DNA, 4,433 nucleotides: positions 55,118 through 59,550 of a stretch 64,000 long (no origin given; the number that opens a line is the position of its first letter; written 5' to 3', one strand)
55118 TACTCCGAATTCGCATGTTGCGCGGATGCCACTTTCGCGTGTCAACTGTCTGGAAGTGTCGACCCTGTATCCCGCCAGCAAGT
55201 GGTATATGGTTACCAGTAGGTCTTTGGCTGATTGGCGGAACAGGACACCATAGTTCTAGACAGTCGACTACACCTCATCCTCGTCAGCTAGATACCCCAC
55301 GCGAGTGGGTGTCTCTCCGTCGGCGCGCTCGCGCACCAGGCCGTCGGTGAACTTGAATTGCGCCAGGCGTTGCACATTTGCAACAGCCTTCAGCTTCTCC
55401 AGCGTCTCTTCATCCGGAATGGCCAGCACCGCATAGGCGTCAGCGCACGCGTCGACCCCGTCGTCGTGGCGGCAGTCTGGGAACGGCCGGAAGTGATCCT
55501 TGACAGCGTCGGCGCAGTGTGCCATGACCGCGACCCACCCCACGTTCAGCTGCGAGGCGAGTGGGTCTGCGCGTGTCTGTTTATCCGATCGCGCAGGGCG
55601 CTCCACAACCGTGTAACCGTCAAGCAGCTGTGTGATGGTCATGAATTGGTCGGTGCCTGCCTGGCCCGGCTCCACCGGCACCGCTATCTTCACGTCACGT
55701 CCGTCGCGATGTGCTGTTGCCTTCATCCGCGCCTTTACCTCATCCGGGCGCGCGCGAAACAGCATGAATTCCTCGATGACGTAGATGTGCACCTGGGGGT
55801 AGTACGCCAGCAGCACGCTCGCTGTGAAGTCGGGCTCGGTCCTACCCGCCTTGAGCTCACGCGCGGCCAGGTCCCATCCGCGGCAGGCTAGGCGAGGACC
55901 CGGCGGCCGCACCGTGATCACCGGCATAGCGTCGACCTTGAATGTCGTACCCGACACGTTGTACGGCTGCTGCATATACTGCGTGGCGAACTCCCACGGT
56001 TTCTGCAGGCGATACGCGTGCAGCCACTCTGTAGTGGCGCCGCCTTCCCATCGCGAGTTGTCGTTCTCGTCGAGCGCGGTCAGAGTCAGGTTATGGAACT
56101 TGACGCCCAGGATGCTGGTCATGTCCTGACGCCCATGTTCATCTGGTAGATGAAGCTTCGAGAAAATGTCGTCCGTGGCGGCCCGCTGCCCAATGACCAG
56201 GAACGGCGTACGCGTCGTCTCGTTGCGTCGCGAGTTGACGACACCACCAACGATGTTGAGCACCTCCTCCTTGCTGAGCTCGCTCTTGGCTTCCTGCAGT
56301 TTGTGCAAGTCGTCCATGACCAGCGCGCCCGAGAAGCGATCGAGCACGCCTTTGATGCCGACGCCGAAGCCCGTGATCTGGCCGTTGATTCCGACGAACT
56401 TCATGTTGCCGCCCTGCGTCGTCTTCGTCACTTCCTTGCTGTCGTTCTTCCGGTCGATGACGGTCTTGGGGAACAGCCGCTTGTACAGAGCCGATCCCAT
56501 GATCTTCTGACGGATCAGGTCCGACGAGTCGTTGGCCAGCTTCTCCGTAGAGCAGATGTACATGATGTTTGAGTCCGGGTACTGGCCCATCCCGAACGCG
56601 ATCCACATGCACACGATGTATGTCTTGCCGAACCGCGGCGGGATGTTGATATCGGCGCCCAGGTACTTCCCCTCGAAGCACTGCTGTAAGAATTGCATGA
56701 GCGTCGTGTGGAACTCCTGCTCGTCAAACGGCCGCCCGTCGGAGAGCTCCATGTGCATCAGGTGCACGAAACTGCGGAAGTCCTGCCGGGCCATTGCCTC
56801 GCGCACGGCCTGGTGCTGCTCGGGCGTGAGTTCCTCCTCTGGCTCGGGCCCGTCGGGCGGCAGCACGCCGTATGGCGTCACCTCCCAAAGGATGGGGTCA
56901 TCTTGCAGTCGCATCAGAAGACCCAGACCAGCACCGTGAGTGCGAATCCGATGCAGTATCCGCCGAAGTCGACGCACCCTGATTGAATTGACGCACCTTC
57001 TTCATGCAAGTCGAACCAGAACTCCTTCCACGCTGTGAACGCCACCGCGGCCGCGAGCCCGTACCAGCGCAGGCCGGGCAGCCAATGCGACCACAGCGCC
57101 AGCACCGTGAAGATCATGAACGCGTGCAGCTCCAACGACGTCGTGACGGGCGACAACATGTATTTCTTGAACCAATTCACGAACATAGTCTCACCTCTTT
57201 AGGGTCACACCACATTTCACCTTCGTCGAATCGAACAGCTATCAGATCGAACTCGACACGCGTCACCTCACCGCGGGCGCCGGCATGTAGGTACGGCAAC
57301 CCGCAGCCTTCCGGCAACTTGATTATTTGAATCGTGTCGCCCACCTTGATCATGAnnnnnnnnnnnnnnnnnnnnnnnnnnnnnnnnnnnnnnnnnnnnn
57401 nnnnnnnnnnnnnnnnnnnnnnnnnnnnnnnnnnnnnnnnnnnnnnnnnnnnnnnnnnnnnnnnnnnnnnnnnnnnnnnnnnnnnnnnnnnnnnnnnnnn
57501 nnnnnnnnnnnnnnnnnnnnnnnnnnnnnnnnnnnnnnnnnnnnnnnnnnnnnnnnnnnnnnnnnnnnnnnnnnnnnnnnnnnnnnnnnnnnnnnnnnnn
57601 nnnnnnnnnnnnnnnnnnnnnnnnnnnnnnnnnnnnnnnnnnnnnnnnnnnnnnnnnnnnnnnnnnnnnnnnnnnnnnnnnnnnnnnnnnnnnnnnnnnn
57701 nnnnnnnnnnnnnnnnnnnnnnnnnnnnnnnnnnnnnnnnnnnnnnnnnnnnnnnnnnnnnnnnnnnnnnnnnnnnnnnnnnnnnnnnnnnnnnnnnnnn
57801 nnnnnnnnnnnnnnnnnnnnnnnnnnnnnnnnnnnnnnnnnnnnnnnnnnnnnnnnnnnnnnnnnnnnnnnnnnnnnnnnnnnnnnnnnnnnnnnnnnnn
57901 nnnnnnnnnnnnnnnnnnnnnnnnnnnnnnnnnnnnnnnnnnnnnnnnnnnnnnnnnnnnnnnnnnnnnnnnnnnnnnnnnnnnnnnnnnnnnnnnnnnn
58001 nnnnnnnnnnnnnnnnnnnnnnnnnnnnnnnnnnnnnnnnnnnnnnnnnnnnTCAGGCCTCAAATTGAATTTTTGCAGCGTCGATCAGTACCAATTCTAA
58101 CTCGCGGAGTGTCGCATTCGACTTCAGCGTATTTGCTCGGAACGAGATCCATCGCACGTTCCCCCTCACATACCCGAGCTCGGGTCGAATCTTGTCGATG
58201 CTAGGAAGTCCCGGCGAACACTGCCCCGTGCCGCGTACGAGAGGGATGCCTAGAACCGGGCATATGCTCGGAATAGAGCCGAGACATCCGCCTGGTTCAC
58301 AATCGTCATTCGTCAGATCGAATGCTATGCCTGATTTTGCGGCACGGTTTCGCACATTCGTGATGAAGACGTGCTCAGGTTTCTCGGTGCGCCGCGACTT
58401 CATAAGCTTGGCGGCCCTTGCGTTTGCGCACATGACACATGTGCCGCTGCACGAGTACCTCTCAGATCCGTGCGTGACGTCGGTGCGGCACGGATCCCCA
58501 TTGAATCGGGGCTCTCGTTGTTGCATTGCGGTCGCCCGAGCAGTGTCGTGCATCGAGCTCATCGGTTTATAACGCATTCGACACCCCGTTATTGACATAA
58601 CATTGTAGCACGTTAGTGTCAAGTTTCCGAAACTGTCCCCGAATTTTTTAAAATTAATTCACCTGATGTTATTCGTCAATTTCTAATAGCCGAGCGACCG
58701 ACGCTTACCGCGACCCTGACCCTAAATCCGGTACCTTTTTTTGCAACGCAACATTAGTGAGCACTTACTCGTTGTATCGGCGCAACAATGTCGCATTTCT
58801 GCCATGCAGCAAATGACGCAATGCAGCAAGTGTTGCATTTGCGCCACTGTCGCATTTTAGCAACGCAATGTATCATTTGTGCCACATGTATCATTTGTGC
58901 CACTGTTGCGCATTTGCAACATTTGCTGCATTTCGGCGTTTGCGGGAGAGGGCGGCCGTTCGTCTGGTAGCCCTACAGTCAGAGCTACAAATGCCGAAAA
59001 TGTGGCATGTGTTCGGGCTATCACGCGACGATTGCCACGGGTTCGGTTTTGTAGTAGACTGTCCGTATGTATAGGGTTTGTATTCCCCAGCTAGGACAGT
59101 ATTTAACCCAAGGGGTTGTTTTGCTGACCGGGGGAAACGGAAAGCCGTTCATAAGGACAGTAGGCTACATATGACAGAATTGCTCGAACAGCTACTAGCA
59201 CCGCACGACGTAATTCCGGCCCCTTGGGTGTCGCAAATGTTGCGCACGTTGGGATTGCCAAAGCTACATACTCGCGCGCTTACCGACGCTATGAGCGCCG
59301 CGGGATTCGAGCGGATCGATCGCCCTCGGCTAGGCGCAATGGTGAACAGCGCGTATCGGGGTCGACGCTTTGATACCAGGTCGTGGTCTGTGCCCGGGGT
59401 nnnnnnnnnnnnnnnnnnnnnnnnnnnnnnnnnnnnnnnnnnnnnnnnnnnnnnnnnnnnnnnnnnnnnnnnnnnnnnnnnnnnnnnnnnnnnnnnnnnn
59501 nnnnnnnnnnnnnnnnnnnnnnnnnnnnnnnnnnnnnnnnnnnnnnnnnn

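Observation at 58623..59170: Repeat-dense divergent control region adjacent to HNH-terS-terL: candidate cos/pac site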

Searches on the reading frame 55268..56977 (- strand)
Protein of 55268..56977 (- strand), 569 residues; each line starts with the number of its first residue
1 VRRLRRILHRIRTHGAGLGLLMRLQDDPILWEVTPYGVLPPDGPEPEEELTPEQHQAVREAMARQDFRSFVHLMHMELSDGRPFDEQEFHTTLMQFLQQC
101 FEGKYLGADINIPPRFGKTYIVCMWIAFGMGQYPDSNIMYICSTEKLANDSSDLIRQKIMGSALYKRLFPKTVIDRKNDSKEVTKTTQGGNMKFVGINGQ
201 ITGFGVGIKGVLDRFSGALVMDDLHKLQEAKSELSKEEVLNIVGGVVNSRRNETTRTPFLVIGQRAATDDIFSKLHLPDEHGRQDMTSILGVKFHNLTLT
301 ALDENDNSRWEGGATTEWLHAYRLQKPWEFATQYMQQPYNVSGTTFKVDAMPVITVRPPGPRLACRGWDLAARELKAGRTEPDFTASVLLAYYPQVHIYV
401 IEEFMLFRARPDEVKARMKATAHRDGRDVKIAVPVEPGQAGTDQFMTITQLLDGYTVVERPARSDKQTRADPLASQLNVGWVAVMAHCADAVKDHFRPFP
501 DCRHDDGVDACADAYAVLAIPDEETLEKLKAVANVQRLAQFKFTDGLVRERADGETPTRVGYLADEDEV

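Call 8: search_protein_families(library=pfam, proteins=[window:55268-56977:-], max_evalue=0.01)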
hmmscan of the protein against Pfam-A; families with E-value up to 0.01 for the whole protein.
window:55268-56977:- (569 aa): 2 families
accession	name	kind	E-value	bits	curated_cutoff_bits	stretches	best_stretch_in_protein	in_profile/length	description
PF17289.8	Terminase_6C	-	2.3e-05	24.8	22.6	1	367-515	2-152/155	Terminase RNaseH-like domain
PF05876.18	GpA_ATPase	-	0.0057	16.8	25.6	0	112-198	34-119/247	Phage terminase large subunit gpA, ATPase domain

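Call 9: search_protein_families(library=phrogs, proteins=[window:55268-56977:-], max_evalue=0.01)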
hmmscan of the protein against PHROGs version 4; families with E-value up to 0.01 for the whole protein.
window:55268-56977:- (569 aa): 7 families
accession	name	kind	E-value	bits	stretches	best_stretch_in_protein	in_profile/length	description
phrog_38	-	head and packaging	1.4e-57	196.9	1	49-528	256-713/760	terminase large subunit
phrog_4758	-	head and packaging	6.2e-33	115.1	1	56-281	9-223/243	terminase large subunit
phrog_979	-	head and packaging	1.5e-31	110.8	1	345-519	415-600/642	terminase large subunit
phrog_12171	-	head and packaging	8.4e-19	68.7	1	425-519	1-96/110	terminase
phrog_9453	-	head and packaging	5.5e-16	59.9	1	363-518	29-210/233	terminase large subunit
phrog_5573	-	head and packaging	7.5e-05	23.3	1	293-514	11-230/250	terminase large subunit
phrog_30251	-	head and packaging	0.0048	16.1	1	62-254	16-202/799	terminase large subunit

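Call 10: search_dna_similar(query=window:55268-56977:-, collection=phages, mode=protein, max_rows=25)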
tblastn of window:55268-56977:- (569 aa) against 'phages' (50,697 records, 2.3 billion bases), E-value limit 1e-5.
Records with a match: 1642; places in all: 1643; records where one place covers at least 80% of the query: 92.
Best place of each record, by identity: <60% 1642.
By first word of the organism name: Escherichia 533; Pseudomonas 227; Klebsiella 126; Salmonella 109; Vibrio 78; Erwinia 59; Acinetobacter 52; Shigella 49; Campylobacter 40; Aeromonas 38; and 58 more.
By host as written in the record: - 187; Escherichia coli 161; Pseudomonas aeruginosa 74; Escherichia coli K-12 MG1655 67; Escherichia coli DSM 12242 43; Klebsiella pneumoniae 39; Campylobacter jejuni 38; Escherichia coli K-12 31; and 412 more.
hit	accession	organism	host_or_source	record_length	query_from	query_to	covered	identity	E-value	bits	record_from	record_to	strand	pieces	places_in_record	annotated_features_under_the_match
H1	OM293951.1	Bordetella phage vB_BaM-IFTN2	Bordetella avium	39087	61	518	80%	33.4%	3e-55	207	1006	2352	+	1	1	terminase large subunit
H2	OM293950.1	Bordetella phage vB_BaM-IFTN1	Bordetella avium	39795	61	518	80%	33.4%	3e-55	207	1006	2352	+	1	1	terminase large subunit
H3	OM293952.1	Bordetella phage vB_BaM-IFTN3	Bordetella avium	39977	61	518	80%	33.4%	3e-55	207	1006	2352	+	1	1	terminase large subunit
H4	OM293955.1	Bordetella phage vB_BaM-IFTN6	Bordetella avium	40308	61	518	80%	33.4%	3e-55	207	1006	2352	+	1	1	terminase large subunit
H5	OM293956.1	Bordetella phage vB_BaM-IFTN7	Bordetella avium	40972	61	518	80%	33.4%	3e-55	207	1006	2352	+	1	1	terminase large subunit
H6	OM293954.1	Bordetella phage vB_BaM-IFTN5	Bordetella avium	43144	61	518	80%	33.4%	3e-55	207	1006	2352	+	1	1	terminase large subunit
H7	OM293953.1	Bordetella phage vB_BaM-IFTN4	Bordetella avium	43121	61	518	80%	33.4%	4e-55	207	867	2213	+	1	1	terminase large subunit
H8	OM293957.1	Bordetella phage vB_BaM-IFTN8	Bordetella avium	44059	61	518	80%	33.0%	7e-54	203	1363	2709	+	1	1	terminase large subunit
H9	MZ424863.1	Proteus phage vB_PmiM_ZX7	Proteus mirabilis YV2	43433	61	515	80%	32.6%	4e-58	216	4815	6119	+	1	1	putative terminase large subunit | putative homing endonuclease protein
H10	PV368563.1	Proteus phage vB_Pmi_BCPPmi_001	Proteus mirabilis 5 (010/4-15/R)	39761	90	515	75%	33.6%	4e-56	210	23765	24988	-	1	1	hypothetical protein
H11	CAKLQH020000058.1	Acinetobacter phage MD-2021a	not known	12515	63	518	80%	31.3%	2e-52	199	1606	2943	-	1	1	Transposase and inactivated derivatives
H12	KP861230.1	Acinetobacter phage YMC11/11/R3177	Acinetobacter sp.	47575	63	518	80%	31.3%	2e-52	199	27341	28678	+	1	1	hypothetical protein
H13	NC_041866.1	Acinetobacter phage YMC11/11/R3177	Acinetobacter sp.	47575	63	518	80%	31.3%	2e-52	199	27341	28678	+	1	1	terminase large subunit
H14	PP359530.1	Acinetobacter phage vB_AbaSI_1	Acinetobacter baumannii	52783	63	518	80%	31.3%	2e-52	199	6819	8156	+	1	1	terminase large subunit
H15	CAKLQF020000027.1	Acinetobacter phage MD-2021a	not known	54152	63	518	80%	31.3%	2e-52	199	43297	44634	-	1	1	Transposase and inactivated derivatives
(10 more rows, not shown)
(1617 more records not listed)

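Call 12: find_related_loci(query=window:55268-56977:-, collection=viral_contigs, flank=10000)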
Query window:55268-56977:- (569 aa) in viral_contigs; peptide patterns used: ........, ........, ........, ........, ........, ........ (x = any residue, [..] = any of these).
8 stretches matched a pattern; 1 encode a relative of the query (tblastn E <= 1e-3); 1 distinct loci.
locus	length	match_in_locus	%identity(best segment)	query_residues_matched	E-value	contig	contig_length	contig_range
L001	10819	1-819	99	297-569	0e+0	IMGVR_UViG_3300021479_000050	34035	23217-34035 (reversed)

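Call 29: search_solved_structures(query=window:55268-56977:-, max_evalue=1)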
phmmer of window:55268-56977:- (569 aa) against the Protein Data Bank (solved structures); distinct sequences matched with E-value up to 1: 3.
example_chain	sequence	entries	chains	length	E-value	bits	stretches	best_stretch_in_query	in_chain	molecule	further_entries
1atg_A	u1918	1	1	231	0.74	11.3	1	398-489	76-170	PERIPLASMIC MOLYBDATE-BINDING PROTEIN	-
6obz_B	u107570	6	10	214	0.92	11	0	307-345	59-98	Light chain of FluA-20 Fab, Immunoglobulin light chain | Light chain of FluA-20 Fab | antibody FluA-20 Fab light chain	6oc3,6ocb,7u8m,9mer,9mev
9hj9_D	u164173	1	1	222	0.98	10.9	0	307-345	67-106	FluA-20 fab light chain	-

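Call 39: search_dna_similar(query=window:55268-56977:-, collection=phages, mode=protein, max_rows=60, rows=spread)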
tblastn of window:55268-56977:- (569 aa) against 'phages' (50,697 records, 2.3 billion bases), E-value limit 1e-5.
Records with a match: 1642; places in all: 1643; records where one place covers at least 80% of the query: 92.
Best place of each record, by identity: <60% 1642.
By first word of the organism name: Escherichia 533; Pseudomonas 227; Klebsiella 126; Salmonella 109; Vibrio 78; Erwinia 59; Acinetobacter 52; Shigella 49; Campylobacter 40; Aeromonas 38; and 58 more.
By host as written in the record: - 187; Escherichia coli 161; Pseudomonas aeruginosa 74; Escherichia coli K-12 MG1655 67; Escherichia coli DSM 12242 43; Klebsiella pneumoniae 39; Campylobacter jejuni 38; Escherichia coli K-12 31; and 412 more.
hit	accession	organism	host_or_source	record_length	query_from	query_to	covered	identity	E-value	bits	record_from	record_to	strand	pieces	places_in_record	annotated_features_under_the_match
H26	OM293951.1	Bordetella phage vB_BaM-IFTN2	Bordetella avium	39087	61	518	80%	33.4%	3e-55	207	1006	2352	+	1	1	terminase large subunit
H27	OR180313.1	Acinetobacter phage A2490.3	Acinetobacter baumannii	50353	63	518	80%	30.9%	1e-51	197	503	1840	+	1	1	hypothetical protein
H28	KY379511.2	Pseudoalteromonas phage PHS21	Pseudoalteromonas marina mano4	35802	61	520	81%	28.0%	1e-36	152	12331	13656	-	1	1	putative large terminase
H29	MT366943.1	Yersinia phage vB_YenM_646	Yersinia enterocolitica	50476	63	514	79%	25.6%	7e-18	94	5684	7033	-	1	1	terminase large subunit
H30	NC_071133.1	Klebsiella phage vB_KpnM_FZ14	Klebsiella pneumoniae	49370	65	514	79%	25.0%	4e-19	98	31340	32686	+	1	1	terminase large subunit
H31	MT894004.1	Klebsiella phage MEW1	Klebsiella pneumoniae B5055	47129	65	514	79%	24.4%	2e-18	96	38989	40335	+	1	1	large subunit terminase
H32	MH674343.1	Methanobacterium virus Drs3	Methanobacterium formicicum Khl10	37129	87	511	75%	23.4%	2e-10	70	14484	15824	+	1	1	terminase RNaseH-like domain protein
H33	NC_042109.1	Microbacterium phage Eleri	Microbacterium foliorum NRRL B-24224 SEA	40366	111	516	71%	23.1%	9e-6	55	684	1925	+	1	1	2: terminase large subunit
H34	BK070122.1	Bacteriophage sp.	Helicobacter heilmannii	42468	17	346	58%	25.1%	3e-9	66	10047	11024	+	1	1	putative phage putative protein | hypothetical protein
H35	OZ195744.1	Vibrio phage K5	Seawater and oysters mix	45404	64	338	48%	28.1%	2e-16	90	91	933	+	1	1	terminase large subunit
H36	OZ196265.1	Vibrio phage K12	Seawater and oysters mix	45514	64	338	48%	27.8%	1e-15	87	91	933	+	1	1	terminase large subunit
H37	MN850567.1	Escherichia phage grams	Escherichia coli K-12 MG1655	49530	54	349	52%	25.5%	8e-11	71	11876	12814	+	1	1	terminase large subunit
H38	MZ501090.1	Escherichia phage KarlJaspers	Escherichia coli K-12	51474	54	349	52%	25.2%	2e-10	71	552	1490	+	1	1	terminase large subunit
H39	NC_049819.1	Escherichia phage atuna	Escherichia coli K-12 MG1655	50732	54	349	52%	24.8%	8e-12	74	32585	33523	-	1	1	terminase large subunit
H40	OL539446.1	Escherichia phage vB_EcoD_Phunderstruck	Escherichia coli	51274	54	349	52%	24.8%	1e-11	74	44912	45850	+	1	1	terminase large subunit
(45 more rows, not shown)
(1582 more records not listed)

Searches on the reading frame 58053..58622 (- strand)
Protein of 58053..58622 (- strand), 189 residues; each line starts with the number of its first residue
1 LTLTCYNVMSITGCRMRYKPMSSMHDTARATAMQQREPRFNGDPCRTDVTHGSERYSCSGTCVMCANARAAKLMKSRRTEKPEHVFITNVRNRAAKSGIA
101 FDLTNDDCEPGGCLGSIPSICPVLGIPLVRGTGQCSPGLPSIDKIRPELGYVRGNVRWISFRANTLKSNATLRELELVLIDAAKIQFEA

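Call 8: search_protein_families(library=pfam, proteins=[window:58053-58622:-], max_evalue=0.01)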
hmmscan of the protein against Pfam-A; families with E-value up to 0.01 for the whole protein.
window:58053-58622:- (189 aa): 0 families

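Call 9: search_protein_families(library=phrogs, proteins=[window:58053-58622:-], max_evalue=0.01)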
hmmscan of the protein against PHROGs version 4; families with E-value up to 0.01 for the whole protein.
window:58053-58622:- (189 aa): 5 families
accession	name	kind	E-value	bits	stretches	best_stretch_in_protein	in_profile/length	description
phrog_3322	-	DNA, RNA and nucleotide metabolism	2.2e-26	93.7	1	52-179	21-145/162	endonuclease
phrog_1035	-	DNA, RNA and nucleotide metabolism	4e-15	57.4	1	13-176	33-219/271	endonuclease VII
phrog_23777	-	unknown function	4.7e-07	31.1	1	31-72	3-42/75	-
phrog_3118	-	DNA, RNA and nucleotide metabolism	2.1e-06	28.4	1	91-169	22-98/287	HNH endonuclease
phrog_1081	-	unknown function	3.8e-05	24.6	1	40-78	18-54/67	-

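Call 68: search_protein_families(library=pfam, proteins=[window:58053-58577:-], max_evalue=1)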
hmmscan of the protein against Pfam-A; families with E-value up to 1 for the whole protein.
window:58053-58577:- (174 aa): 0 families

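Call 110: search_protein_families(library=ncbifam, proteins=[window:58053-58577:-], max_evalue=0.01)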
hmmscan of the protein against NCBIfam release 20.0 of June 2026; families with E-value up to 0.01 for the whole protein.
window:58053-58577:- (174 aa): 0 families

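Call 116: search_protein_families(library=padloc, proteins=[window:58053-58577:-], max_evalue=0.001)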
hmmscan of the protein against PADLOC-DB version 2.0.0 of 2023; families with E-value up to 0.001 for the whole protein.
window:58053-58577:- (174 aa): 0 families

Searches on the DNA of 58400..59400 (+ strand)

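Call 6: search_dna_similar(query=window:58400-59400:+, collection=phages, mode=distant)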
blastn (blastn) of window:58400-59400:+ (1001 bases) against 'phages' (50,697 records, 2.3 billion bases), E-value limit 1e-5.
No match.
